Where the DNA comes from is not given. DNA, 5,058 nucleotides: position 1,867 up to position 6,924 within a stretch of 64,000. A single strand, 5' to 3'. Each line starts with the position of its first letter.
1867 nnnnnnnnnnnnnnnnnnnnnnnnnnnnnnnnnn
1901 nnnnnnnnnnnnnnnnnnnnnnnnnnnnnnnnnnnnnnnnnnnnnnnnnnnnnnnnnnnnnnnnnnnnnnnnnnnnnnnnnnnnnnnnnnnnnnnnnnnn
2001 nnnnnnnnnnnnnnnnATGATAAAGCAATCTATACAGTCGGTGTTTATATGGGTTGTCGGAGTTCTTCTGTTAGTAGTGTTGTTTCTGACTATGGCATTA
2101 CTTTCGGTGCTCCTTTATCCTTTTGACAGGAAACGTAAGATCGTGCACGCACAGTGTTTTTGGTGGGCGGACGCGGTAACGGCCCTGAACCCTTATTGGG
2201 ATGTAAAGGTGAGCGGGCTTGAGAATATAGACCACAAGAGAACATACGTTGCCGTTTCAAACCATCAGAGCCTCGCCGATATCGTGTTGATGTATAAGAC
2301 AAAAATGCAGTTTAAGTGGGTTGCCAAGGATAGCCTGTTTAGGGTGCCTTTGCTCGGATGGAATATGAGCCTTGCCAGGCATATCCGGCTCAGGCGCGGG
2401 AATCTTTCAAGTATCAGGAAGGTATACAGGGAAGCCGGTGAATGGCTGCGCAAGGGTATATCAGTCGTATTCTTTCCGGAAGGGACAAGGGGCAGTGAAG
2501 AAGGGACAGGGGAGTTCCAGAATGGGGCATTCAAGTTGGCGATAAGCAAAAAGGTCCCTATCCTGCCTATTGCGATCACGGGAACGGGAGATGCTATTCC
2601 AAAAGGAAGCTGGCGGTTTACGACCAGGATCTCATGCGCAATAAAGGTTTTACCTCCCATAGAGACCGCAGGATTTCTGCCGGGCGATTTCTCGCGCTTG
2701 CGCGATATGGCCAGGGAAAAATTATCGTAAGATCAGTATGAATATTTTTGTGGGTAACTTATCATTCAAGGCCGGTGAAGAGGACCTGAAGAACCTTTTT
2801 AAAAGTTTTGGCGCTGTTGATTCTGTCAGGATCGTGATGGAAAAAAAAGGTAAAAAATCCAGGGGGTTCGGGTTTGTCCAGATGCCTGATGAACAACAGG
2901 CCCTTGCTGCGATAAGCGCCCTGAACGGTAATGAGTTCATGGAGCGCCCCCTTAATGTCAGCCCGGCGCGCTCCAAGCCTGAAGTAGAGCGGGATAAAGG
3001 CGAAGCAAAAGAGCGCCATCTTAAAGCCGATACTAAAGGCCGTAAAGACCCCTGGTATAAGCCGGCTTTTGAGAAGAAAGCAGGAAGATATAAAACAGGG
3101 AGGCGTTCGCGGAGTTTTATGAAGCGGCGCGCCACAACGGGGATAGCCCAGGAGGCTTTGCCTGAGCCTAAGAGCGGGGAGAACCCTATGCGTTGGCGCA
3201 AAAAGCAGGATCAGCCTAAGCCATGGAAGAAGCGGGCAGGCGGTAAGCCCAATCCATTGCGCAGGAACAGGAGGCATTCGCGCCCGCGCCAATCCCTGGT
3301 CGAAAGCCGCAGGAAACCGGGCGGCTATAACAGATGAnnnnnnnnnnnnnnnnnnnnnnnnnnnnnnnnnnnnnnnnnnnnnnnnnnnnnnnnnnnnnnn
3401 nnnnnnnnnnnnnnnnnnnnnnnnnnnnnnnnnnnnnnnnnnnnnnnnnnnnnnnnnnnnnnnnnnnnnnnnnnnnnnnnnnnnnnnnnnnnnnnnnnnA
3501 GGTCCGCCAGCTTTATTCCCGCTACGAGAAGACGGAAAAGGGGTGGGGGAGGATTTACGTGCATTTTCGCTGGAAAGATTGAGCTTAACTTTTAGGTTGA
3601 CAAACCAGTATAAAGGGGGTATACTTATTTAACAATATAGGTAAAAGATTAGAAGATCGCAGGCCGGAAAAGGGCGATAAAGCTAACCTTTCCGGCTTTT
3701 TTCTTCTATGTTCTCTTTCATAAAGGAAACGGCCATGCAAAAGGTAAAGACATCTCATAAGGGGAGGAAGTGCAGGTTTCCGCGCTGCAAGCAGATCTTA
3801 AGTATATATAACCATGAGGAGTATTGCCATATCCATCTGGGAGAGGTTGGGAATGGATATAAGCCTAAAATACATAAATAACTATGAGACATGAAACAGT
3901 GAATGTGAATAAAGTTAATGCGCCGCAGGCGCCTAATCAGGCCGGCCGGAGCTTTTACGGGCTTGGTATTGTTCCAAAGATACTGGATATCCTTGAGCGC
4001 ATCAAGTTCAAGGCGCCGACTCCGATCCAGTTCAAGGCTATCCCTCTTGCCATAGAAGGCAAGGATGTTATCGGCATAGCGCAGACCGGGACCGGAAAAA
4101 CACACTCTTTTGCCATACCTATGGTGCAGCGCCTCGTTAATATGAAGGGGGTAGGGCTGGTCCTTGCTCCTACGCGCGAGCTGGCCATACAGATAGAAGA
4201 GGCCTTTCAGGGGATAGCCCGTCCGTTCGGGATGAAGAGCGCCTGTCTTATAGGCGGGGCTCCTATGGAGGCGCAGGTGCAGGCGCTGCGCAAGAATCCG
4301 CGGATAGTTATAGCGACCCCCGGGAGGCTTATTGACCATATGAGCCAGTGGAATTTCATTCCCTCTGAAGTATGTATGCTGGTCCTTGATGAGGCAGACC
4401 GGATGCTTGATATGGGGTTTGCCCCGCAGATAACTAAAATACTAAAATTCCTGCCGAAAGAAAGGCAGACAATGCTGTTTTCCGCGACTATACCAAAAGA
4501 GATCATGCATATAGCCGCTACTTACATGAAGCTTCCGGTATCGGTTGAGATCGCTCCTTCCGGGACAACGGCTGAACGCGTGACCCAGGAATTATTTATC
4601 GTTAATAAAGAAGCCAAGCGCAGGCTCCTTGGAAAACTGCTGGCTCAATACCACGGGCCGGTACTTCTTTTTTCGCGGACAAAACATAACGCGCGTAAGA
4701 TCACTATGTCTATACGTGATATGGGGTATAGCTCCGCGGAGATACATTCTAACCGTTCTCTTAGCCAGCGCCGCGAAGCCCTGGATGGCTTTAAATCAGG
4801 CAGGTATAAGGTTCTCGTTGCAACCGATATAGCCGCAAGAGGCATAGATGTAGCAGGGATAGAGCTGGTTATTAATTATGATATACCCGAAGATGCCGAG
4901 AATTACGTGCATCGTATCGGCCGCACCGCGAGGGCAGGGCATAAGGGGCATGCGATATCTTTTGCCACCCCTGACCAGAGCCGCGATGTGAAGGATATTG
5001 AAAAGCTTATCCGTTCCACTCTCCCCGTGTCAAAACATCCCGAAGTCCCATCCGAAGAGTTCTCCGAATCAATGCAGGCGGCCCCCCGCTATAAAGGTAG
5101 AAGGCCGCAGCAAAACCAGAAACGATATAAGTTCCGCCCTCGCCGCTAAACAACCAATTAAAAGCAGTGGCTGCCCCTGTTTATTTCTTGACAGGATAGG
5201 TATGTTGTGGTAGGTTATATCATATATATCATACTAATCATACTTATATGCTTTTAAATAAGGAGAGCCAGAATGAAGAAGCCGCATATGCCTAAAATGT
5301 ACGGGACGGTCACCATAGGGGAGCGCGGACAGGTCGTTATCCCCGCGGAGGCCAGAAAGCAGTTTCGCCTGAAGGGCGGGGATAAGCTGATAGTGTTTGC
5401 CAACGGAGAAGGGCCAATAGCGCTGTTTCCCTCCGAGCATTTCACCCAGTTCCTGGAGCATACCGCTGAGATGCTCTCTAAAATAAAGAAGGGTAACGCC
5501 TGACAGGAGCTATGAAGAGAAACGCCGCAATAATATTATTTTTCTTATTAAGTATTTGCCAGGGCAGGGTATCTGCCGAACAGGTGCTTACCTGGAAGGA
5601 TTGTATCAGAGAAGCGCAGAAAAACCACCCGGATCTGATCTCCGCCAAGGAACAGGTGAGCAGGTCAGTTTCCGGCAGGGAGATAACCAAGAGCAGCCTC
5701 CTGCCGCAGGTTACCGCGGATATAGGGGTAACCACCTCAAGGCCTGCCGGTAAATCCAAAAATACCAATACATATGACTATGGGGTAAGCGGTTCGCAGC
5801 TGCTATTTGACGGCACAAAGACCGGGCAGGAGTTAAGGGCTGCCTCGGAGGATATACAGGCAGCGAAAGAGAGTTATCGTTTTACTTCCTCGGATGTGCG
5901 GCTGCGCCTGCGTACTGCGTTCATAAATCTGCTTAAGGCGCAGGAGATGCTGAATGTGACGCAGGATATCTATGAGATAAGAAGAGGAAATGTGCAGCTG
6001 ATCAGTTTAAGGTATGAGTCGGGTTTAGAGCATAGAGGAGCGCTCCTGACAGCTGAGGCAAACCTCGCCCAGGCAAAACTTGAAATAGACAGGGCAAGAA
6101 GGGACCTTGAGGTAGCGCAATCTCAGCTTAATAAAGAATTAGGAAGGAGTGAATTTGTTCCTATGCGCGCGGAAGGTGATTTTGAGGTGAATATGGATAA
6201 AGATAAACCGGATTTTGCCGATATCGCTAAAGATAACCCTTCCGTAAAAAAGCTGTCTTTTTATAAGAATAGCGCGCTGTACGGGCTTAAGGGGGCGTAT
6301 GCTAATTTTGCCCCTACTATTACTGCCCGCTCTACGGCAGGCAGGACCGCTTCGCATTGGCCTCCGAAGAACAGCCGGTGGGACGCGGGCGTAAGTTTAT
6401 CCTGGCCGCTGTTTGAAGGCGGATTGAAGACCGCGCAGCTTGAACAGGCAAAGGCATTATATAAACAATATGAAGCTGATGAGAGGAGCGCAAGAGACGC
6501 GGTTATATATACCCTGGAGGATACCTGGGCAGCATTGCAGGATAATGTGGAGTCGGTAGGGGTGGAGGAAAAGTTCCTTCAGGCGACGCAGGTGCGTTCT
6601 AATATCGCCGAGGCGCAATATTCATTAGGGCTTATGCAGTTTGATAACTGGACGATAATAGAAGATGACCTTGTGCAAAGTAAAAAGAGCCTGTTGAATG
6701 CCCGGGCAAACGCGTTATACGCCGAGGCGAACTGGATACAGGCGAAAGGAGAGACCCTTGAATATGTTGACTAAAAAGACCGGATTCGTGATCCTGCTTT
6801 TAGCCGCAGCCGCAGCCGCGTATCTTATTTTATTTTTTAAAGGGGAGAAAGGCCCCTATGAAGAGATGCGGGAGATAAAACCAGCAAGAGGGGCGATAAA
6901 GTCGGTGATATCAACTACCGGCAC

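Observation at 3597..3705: Duplicated promoter-leader-terminator module in front of the DEAD-box helicase operon and cspA (putative cold-shock cis-regulatory RNA)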

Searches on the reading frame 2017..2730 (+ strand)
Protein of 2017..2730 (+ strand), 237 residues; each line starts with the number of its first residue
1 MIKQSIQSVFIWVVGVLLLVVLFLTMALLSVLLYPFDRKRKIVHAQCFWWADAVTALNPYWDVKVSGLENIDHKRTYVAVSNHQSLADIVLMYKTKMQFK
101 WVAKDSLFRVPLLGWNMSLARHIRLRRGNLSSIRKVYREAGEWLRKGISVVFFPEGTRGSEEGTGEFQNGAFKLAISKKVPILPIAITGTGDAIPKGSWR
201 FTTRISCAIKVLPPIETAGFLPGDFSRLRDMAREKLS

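Call 39: search_protein_families(library=pfam, proteins=[window:2017-2730:+], max_evalue=0.01)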
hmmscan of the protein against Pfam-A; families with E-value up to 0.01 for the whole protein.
window:2017-2730:+ (237 aa): 1 family
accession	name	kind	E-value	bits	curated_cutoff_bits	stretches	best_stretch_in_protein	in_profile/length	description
PF01553.26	Acyltransferase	-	1.7e-29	102.7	23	1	63-187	2-131/132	Acyltransferase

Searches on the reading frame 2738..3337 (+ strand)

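Call 39: search_protein_families(library=pfam, proteins=[window:2738-3337:+], max_evalue=0.01)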
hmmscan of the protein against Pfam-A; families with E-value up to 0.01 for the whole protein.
window:2738-3337:+ (199 aa): 2 families
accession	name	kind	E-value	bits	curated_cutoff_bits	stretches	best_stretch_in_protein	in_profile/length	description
PF00076.28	RRM_1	-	5.5e-20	71.5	20.7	1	3-72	1-69/70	RNA recognition motif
PF13893.12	RRM_5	-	0.00013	22.1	27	1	15-79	42-101/125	RNA recognition motif. (a.k.a. RRM, RBD, or RNP domain)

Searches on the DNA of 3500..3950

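Call 7: search_rna_families(source=window, start=3500, end=3950, threshold=evalue, max_evalue=10, show_alignments=3)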
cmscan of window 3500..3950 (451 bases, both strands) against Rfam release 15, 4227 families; matches with E-value up to 10: 0.
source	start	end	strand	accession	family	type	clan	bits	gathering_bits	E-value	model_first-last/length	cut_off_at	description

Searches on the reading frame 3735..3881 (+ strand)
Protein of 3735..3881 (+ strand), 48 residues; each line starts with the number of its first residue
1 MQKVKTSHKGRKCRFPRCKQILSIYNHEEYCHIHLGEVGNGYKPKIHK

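Call 39: search_protein_families(library=pfam, proteins=[window:3735-3881:+], max_evalue=0.01)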
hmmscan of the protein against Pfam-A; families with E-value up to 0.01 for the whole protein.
window:3735-3881:+ (48 aa): 1 family
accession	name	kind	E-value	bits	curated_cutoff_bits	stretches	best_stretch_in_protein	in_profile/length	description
PF02135.21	zf-TAZ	-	0.007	17.2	25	1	3-32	37-65/72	TAZ zinc finger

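Call 57: search_solved_structures(query=window:3735-3881:+, max_evalue=10)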
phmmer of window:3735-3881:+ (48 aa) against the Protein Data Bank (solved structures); distinct sequences matched with E-value up to 10: 9.
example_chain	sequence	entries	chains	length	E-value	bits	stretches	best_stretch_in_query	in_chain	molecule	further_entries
1liq_A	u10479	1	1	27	0.25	15.1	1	11-32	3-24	CREB Binding Protein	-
7qgs_A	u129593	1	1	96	0.34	14.6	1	7-32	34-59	Histone acetyltransferase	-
1l3e_B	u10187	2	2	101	0.51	14.1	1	7-32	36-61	p300 protein | E1A-associated protein p300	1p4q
1l8c_A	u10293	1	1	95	0.82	13.4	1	7-32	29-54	CREB-binding protein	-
1r8u_B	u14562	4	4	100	0.84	13.4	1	7-32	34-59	CREB-binding protein | Crebbp protein | Histone lysine acetyltransferase CREBBP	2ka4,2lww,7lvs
9puw_C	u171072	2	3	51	1.3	12.8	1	18-42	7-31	Ins-AC-S2 chain A | Insulin chain A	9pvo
1u2n_A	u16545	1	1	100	2.5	11.9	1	7-32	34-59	CREB binding protein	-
5hou_A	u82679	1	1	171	3.2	11.6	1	8-32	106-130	Cellular tumor antigen p53,CREB-binding protein fusion protein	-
2dlk_A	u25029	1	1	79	3.6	11.4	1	8-35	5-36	novel protein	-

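Call 58: find_homologous_proteins(query=window:3735-3878:+, max_evalue=0.001)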
Query window:3735-3878:+ (48 aa): 20 proteins with E <= 0.001 among 20 candidates.
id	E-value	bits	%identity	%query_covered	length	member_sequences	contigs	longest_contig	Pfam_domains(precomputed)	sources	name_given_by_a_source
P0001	1.4e-16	77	78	94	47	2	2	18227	-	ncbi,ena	-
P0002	2.4e-16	76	71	100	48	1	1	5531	-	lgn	-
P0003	2.7e-16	76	78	94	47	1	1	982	-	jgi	jgi:hypothetical protein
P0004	1.0e-15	74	86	75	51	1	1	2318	-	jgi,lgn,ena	jgi:hypothetical protein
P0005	3.5e-15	72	76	94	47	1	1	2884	-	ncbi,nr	ncbi:MAG: hypothetical protein HZA27_01185 [Candidatus Omnitrophica bacterium]|nr:hypothetical prote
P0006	3.6e-15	72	67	100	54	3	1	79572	-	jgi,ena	-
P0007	4.9e-15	72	74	96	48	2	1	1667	-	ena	-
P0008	6.2e-15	71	67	100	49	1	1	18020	-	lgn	-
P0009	8.7e-15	71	73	92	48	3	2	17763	-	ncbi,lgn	-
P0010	1.3e-14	70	71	100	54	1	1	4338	-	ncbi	ncbi:MAG: hypothetical protein WA066_06855 [Candidatus Omnitrophota bacterium]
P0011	1.3e-14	70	69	100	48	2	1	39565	-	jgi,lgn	jgi:hypothetical protein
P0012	1.8e-14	70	67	96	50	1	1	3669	-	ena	-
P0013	3.0e-14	69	67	100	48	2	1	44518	-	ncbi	ncbi:MAG: hypothetical protein AB1629_05230 [Candidatus Omnitrophota bacterium]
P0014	5.0e-14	69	71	100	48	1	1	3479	-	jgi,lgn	-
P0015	3.5e-13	66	70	96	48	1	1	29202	-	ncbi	-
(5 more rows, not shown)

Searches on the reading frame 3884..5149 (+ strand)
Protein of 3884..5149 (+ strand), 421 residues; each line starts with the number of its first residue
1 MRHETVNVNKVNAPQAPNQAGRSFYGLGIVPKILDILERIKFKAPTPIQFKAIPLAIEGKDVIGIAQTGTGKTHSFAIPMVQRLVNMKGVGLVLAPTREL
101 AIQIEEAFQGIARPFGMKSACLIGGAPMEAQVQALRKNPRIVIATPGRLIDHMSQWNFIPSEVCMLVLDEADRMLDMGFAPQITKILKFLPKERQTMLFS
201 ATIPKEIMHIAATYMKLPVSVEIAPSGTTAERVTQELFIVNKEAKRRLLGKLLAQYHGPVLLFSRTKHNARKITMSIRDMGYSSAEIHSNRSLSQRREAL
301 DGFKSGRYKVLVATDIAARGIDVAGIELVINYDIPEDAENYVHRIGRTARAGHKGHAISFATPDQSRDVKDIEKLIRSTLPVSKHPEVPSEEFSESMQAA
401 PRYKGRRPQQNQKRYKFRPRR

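Call 11: find_encoding_contigs(protein=window:3884-5149:+, flank=10000, max_places=6)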
Protein window:3884-5149:+ (421 aa): no gene with exactly this product is on record in the collection.

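Call 12: find_related_loci(query=window:3884-5149:+, collection=genome_contigs, flank=4000)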
Query window:3884-5149:+ (421 aa) in genome_contigs; peptide patterns used: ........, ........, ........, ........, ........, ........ (x = any residue, [..] = any of these).
315 stretches matched a pattern; 256 encode a relative of the query (tblastn E <= 1e-3); the best 80 are kept; 80 distinct loci.
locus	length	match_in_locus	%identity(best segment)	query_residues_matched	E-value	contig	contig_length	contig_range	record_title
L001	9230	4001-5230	87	1-413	0e+0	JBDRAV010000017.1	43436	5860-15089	MAG: Candidatus Omnitrophota bacterium isolate MEGAHIT-group-1.1018 k141_11351583, whole genome shotgun sequence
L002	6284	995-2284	82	1-419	0e+0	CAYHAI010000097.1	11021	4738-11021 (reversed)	MAG TPA_asm: uncultured Planctomycetales bacterium isolate ERP119294_co2_437 genome assembly, contig: k141_438275, whole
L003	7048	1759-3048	82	1-419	0e+0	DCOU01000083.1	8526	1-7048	MAG TPA_asm: Candidatus Omnitrophica bacterium UBA1562 UBA1562_contig_53140, whole genome shotgun sequence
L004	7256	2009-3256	84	1-419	0e+0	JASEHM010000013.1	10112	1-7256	MAG: Candidatus Omnitrophota bacterium isolate Yes70-23 NODE_13_length_10112_cov_10.675549, whole genome shotgun sequenc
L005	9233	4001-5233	84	1-414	0e+0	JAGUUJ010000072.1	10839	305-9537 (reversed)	MAG: Candidatus Omnitrophota bacterium isolate DeMMO5_9 c_000000019639, whole genome shotgun sequence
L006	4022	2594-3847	81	1-420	0e+0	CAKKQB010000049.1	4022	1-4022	Omnitrophica bacterium GWA2_41_15 isolate Hainich-Omni-XXVI genome assembly, contig: Omni_Hai_XXVI_Hain_H43_02um_R3_2060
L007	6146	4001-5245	82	1-418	0e+0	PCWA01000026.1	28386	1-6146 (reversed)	MAG: Candidatus Omnitrophica bacterium CG11_big_fil_rev_8_21_14_0_20_42_13 CG11_8_21_14_0.20_scaffold_867_c, whole genom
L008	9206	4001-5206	84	15-417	0e+0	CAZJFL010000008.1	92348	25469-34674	MAG TPA_asm: uncultured Planctomycetales bacterium isolate SRP178699_co1_171 genome assembly, contig: NODE_154_length_92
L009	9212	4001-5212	83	14-418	0e+0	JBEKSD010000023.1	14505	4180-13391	MAG: Candidatus Omnitrophota bacterium isolate SPRUCE 526 SPRUCE_526_23, whole genome shotgun sequence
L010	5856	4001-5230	83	12-421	0e+0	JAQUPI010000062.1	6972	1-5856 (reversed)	MAG: Candidatus Omnitrophota bacterium isolate STD1_220 NODE_36396_length_6972_cov_3.953251_Sandtown_D1, whole genome sh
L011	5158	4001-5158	86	1-388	0e+0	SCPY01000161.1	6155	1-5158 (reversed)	MAG: bacterium isolate DP16D_bin.15 DP16D_bin.15-68742, whole genome shotgun sequence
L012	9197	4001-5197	84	23-420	0e+0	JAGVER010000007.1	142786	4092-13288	MAG: Candidatus Omnitrophota bacterium isolate DeMMO2_49 c_000000035334, whole genome shotgun sequence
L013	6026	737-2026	77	4-418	0e+0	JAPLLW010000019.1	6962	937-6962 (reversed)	MAG: Candidatus Omnitrophota bacterium isolate LacPavin_0419_WC70L_MAG_40_11 LacPavin_0419_WC70L_scaffold_869572, whole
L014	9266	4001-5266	78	3-420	0e+0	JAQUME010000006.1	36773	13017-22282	MAG: Candidatus Omnitrophota bacterium isolate STD1_147 NODE_2214_length_36773_cov_10.152459_Sandtown_D1, whole genome s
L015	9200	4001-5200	82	18-418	0e+0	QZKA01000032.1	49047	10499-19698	MAG: Candidatus Omnitrophota bacterium isolate SURF_25 Ga0104751_1000974, whole genome shotgun sequence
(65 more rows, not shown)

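Call 39: search_protein_families(library=pfam, proteins=[window:3884-5149:+], max_evalue=0.01)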
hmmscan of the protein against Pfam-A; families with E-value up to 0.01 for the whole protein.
window:3884-5149:+ (421 aa): 4 families
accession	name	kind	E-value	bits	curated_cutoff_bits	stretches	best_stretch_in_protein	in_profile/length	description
PF00270.35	DEAD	-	8.6e-49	165.9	26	1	46-208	1-165/167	DEAD/DEAH box helicase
PF00271.37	Helicase_C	-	1.5e-28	99.7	23.5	1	245-352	2-110/110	Helicase conserved C-terminal domain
PF04851.21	ResIII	-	6e-07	29.9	22.5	1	64-204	28-163/164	Type III restriction enzyme, res subunit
PF07652.20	Flavi_DEAD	-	0.00083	19.8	21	1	68-112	13-57/148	Flavivirus DEAD domain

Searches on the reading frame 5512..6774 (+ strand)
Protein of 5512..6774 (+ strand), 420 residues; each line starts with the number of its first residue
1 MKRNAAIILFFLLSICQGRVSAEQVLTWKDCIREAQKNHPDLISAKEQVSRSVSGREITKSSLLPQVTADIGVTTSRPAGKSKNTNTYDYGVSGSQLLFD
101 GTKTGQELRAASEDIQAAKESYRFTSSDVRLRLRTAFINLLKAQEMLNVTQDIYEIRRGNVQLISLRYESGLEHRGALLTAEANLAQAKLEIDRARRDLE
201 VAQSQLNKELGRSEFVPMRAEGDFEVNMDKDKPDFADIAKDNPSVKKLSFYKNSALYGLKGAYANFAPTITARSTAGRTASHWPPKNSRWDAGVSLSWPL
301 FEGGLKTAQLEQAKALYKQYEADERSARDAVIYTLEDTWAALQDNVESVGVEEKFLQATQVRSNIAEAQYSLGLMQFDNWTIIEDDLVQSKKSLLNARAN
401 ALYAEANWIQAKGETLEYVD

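Call 39: search_protein_families(library=pfam, proteins=[window:5512-6774:+], max_evalue=0.01)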
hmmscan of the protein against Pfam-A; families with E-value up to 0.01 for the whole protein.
window:5512-6774:+ (420 aa): 1 family
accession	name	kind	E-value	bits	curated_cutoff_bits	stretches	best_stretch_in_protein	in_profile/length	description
PF02321.23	OEP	-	4.2e-55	186.9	22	2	29-211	2-187/187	Outer membrane efflux protein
